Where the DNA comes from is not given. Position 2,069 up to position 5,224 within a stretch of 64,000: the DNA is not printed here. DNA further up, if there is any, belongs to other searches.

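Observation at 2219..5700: spc-operon tail ends abruptly after map at a kinase-gene remnant, a TTGACAA-repeat region and a T4SS-type ATPase module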

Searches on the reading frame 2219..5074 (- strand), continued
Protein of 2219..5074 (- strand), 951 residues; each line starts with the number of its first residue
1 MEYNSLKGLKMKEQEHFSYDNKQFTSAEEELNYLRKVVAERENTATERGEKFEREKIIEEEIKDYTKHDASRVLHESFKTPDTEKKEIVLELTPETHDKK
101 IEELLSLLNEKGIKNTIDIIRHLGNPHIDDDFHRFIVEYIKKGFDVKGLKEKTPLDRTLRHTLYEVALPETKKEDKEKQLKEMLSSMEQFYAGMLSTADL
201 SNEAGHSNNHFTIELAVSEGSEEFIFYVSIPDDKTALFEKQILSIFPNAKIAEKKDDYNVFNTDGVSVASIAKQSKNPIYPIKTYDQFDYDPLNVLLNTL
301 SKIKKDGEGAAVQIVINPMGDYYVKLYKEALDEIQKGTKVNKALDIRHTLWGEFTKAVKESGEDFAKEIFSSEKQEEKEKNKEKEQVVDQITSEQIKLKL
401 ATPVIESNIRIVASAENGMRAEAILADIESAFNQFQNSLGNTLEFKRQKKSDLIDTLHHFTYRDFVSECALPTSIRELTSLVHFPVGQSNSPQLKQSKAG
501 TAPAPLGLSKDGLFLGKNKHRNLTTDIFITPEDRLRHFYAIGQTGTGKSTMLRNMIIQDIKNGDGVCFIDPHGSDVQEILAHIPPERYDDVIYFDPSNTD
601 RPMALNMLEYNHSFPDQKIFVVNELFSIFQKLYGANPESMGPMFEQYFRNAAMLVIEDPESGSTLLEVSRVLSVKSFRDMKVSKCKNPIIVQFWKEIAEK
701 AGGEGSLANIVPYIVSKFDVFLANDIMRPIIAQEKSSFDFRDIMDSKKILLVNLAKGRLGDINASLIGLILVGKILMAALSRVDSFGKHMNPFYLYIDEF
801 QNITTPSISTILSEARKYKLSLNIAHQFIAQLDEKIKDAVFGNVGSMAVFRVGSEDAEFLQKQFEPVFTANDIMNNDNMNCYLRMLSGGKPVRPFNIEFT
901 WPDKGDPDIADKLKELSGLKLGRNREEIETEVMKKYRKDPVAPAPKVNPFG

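Call 70: predict_structure(alignment_id=A1)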
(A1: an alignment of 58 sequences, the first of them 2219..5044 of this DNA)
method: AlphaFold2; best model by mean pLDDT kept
length: 941 residues; sequences in the alignment: 58
mean_pLDDT: 69.6   pTM: 0.44
mean pLDDT of the five models: 69.6, 68.5, 63.7, 60.4, 59.3
residues with pLDDT >= 90: 59; 70-90: 470; 50-70: 260; < 50: 152
segments of 3 or more residues with pLDDT < 50: 1-13, 63-77, 339-342, 344-346, 355-376, 478-489, 528-534, 591-596, 709-719, 808-834, 912-915, 927-941
pLDDT, mean of each block of 10 residues (from residue 1): 36 55 71 61 61 56 43 47 62 79 85 83 84 81 81 77 55 80 75 70 81 75 87 79 72 88 87 82 80 81 88 84 78 58 47 48 41 50 85 90 91 90 84 91 91 88 90 61 36 79 85 83 61 58 85 86 79 86 70 48 64 69 57 78 75 66 77 82 77 56 51 47 54 84 68 62 70 63 75 52 51 41 40 54 69 75 68 75 81 79 72 51 50 46 36
secondary structure, 60 per line:
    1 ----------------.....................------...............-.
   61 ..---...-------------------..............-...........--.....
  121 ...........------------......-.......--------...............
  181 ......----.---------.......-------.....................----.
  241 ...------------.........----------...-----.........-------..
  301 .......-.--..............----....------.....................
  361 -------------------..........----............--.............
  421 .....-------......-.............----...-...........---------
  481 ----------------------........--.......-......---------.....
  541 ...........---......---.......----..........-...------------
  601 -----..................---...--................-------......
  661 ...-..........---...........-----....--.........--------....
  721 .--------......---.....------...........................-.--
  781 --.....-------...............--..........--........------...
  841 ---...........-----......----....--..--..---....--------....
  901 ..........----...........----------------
elements in order (helices of 4 or more, strands of 3 or more residues): H17-37 H44-58 H88-101 H103-113 H116-131 H144-149 E151-157 H166-186 E201-207 E215-221 H222-235 E240-243 E256-264 H283-291 E299-307 H312-325 H330-333 H340-360 H380-389 E394-405 H408-425 E433-438 H440-452 E461-464 H465-471 E503-510 E513-519 H521-526 H536-551 E555-560 H564-570 H575-580 E581-584 H606-623 H632-647 H655-663 H665-674 H678-688 H694-697 H700-708 H717-721 H730-735 E739-743 H750-775 E783-787 H795-809 H812-821 H824-831 E838-840 H844-854 H860-865 E870-873 E885-888 H897-910 H915-925

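Call 72: fold_search(model_id=the predicted structure, library=pdb)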
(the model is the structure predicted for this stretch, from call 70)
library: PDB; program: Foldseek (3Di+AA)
matches with E <= 10: 385; with E <= 0.001: 20
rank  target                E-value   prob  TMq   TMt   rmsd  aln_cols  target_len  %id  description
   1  7o42_A                1.7e-08  1.00  0.20  0.20  24.1       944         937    9  TrwK/VirB4unbound trimer of dimers complex (with Hcp1) from the R388 type IV secretion system determined by cryo-EM. (released 2022-06-22)
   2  7o42_E                4.1e-08  1.00  0.19  0.19  24.2       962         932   10  TrwK/VirB4unbound trimer of dimers complex (with Hcp1) from the R388 type IV secretion system determined by cryo-EM. (released 2022-06-22)
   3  8rtd_O                4.9e-08  1.00  0.21  0.23  24.8       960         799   11  Stalk-Arches-IMC structure from the fully-assembled R388 type IV secretion system determined by cryo-EM. (released 2024-06-19)
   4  8rtd_T                6.2e-08  1.00  0.21  0.23  24.6       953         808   11  Stalk-Arches-IMC structure from the fully-assembled R388 type IV secretion system determined by cryo-EM. (released 2024-06-19)
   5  7o43_A                9.0e-08  1.00  0.19  0.22  25.9       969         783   10  TrwK/VirB4unbound dimer complex from R388 type IV secretion system determined by cryo-EM. (released 2022-06-22)
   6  8rtd_P                1.0e-07  1.00  0.19  0.22  24.6       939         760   10  Stalk-Arches-IMC structure from the fully-assembled R388 type IV secretion system determined by cryo-EM. (released 2024-06-19)
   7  8rtd_g                1.4e-07  1.00  0.20  0.23  24.5       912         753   12  Stalk-Arches-IMC structure from the fully-assembled R388 type IV secretion system determined by cryo-EM. (released 2024-06-19)
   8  7o41_A                5.2e-07  1.00  0.21  0.24  24.6       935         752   10  Hexameric composite model of the Inner Membrane Complex (IMC) with the Arches from the fully-assembled R388 type IV se (released 2022-06-22)
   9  7o43_B                2.2e-06  1.00  0.19  0.23  24.6       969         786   10  TrwK/VirB4unbound dimer complex from R388 type IV secretion system determined by cryo-EM. (released 2022-06-22)
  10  8rtb_A                5.1e-06  1.00  0.18  0.22  23.4       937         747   10  Extended inner membrane complex (IMC) protomer structure (TrwM/VirB3-TrwK/VirB4-TrwI/VirB6-TrwG/VirB8-TrwE/VirB10) fro (released 2024-06-19)
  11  7o41_B                1.1e-05  1.00  0.21  0.27  22.8       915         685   10  Hexameric composite model of the Inner Membrane Complex (IMC) with the Arches from the fully-assembled R388 type IV se (released 2022-06-22)
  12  8dol_D                1.5e-05  1.00  0.21  0.33  14.8       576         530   13  Mechanism of regulation of the Helicobacter pylori Cagbeta ATPase by CagZ (released 2023-02-15)
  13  8dol_A                2.3e-05  1.00  0.21  0.32  15.4       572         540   13  Mechanism of regulation of the Helicobacter pylori Cagbeta ATPase by CagZ (released 2023-02-15)
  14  8rtb_B                3.1e-05  1.00  0.19  0.26  23.0       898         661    9  Extended inner membrane complex (IMC) protomer structure (TrwM/VirB3-TrwK/VirB4-TrwI/VirB6-TrwG/VirB8-TrwE/VirB10) fro (released 2024-06-19)
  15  8dol_B                3.9e-05  1.00  0.23  0.39  15.1       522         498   14  Mechanism of regulation of the Helicobacter pylori Cagbeta ATPase by CagZ (released 2023-02-15)
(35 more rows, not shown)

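Call 74: search_solved_structures(query=A1, max_evalue=1)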
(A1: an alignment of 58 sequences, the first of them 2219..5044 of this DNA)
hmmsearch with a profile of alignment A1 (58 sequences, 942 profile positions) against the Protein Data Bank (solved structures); distinct sequences matched with E-value up to 1: 6.
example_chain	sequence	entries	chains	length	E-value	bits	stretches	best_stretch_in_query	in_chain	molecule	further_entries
1gl6_A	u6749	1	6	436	0.0006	20.8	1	518-563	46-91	ATPASE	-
1e9r_A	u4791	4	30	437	0.0006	20.8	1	518-563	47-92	CONJUGAL TRANSFER PROTEIN TRWB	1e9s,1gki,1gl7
2kjq_A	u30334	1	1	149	0.064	14.1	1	515-561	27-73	DnaA-related protein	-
6sz9_A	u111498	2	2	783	0.087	13.7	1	508-564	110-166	IcmO (DotL)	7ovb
9x1l_A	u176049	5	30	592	0.4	11.5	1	513-563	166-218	DNA helicase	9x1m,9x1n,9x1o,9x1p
5opt_t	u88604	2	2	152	0.47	11.3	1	430-481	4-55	40S ribosomal protein S15, putative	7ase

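Call 79: find_encoding_contigs(protein=P0005, flank=3000, max_places=2)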
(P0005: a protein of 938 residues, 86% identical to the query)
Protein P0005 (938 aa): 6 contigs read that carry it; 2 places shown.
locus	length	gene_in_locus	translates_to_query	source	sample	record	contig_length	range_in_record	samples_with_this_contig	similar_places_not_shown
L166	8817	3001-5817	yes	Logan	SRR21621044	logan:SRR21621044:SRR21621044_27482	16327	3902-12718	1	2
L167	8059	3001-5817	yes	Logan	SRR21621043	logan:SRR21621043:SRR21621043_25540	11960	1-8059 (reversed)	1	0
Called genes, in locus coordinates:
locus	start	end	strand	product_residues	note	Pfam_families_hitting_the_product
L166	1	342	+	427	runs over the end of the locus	PF00344:SecY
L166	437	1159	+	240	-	-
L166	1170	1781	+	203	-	PF13671:AAA_33, PF00406:ADK, PF13207:AAA_17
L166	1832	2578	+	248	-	PF00557:Peptidase_M24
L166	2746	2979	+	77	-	-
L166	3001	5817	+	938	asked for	PF01935:DUF87 (faint), PF26449:DUF8128, PF12696:TraG-D_C (weak)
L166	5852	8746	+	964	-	PF00028:Cadherin, PF25852:DUF6242_C (weak), PF02012:BNR (faint), PF15902:Sortilin-Vps10 (weak), PF01471:PG_binding_1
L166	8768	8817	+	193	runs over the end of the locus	PF00334:NDK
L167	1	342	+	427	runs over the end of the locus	PF00344:SecY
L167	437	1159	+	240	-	-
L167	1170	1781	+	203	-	PF13671:AAA_33, PF00406:ADK, PF13207:AAA_17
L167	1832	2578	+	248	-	PF00557:Peptidase_M24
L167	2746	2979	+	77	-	-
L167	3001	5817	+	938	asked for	PF01935:DUF87 (faint), PF26449:DUF8128, PF12696:TraG-D_C (weak)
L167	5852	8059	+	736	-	?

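Call 80: find_encoding_contigs(protein=P0006, flank=3000, max_places=2)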
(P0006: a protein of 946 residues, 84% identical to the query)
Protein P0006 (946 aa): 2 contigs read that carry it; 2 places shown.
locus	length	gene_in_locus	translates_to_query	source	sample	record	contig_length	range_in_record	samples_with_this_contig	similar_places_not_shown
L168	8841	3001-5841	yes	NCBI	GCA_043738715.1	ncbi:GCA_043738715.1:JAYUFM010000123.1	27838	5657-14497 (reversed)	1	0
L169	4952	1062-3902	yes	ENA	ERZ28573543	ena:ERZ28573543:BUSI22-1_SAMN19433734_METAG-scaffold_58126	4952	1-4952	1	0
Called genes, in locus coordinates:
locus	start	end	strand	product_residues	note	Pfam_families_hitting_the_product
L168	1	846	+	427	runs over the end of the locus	PF00344:SecY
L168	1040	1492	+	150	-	-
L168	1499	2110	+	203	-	PF13671:AAA_33, PF00406:ADK, PF13207:AAA_17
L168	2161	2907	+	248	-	PF00557:Peptidase_M24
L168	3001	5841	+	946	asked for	PF26449:DUF8128, PF12696:TraG-D_C (weak)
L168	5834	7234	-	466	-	-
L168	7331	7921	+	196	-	PF00334:NDK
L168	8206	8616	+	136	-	PF09997:DUF2238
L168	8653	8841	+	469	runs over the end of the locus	PF16661:Lactamase_B_6, PF00753:Lactamase_B (weak), PF12706:Lactamase_B_2 (faint), PF10996:Beta-Casp, PF07521:RMMBL (weak)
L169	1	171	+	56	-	?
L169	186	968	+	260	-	PF00557:Peptidase_M24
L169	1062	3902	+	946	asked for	PF26449:DUF8128, PF12696:TraG-D_C (weak)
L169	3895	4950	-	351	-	?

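Call 102: search_protein_families(library=padloc, proteins=[window:2219-5044:-], max_evalue=0.001)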
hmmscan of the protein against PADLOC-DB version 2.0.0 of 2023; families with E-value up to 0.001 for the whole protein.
window:2219-5044:- (941 aa): 2 families
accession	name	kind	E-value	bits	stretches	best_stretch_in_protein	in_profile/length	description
PDLC04140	mad8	-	4.7e-12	44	1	526-855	28-267/314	mads_8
PDLC04103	HerA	-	5.6e-06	23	0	514-563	160-210/579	-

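Call 108: find_encoding_contigs(protein=P0007, flank=2500, max_places=2)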
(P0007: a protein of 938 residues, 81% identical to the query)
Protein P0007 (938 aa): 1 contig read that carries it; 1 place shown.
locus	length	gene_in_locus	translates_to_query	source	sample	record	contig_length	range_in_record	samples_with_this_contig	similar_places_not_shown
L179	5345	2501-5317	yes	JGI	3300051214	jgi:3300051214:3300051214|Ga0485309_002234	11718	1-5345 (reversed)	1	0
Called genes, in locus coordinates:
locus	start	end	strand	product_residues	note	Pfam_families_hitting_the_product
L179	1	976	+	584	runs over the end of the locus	-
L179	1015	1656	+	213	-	PF13671:AAA_33 (weak), PF00406:ADK, PF13207:AAA_17 (weak)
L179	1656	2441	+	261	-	PF00557:Peptidase_M24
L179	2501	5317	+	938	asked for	PF26449:DUF8128, PF10412:TrwB_AAD_bind (faint), PF12696:TraG-D_C (weak)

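Call 109: find_encoding_contigs(protein=P0002, flank=2500, max_places=2)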
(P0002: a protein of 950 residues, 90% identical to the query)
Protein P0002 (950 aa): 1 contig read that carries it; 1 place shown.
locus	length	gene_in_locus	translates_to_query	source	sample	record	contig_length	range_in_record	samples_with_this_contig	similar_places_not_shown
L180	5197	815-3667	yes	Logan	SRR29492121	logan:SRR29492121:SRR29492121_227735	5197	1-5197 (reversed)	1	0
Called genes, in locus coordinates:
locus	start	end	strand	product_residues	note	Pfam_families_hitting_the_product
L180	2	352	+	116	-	?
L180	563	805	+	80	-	-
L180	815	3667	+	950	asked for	PF26449:DUF8128, PF10412:TrwB_AAD_bind (faint), PF12696:TraG-D_C (weak)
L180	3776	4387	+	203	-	-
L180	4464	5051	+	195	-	PF00334:NDK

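Call 113: search_protein_families(library=pfam, proteins=[L180:3776-4387:+], max_evalue=0.01)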
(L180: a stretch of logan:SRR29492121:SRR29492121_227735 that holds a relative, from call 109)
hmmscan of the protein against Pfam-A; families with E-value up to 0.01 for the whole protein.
L180:3776-4387:+ (203 aa): 0 families
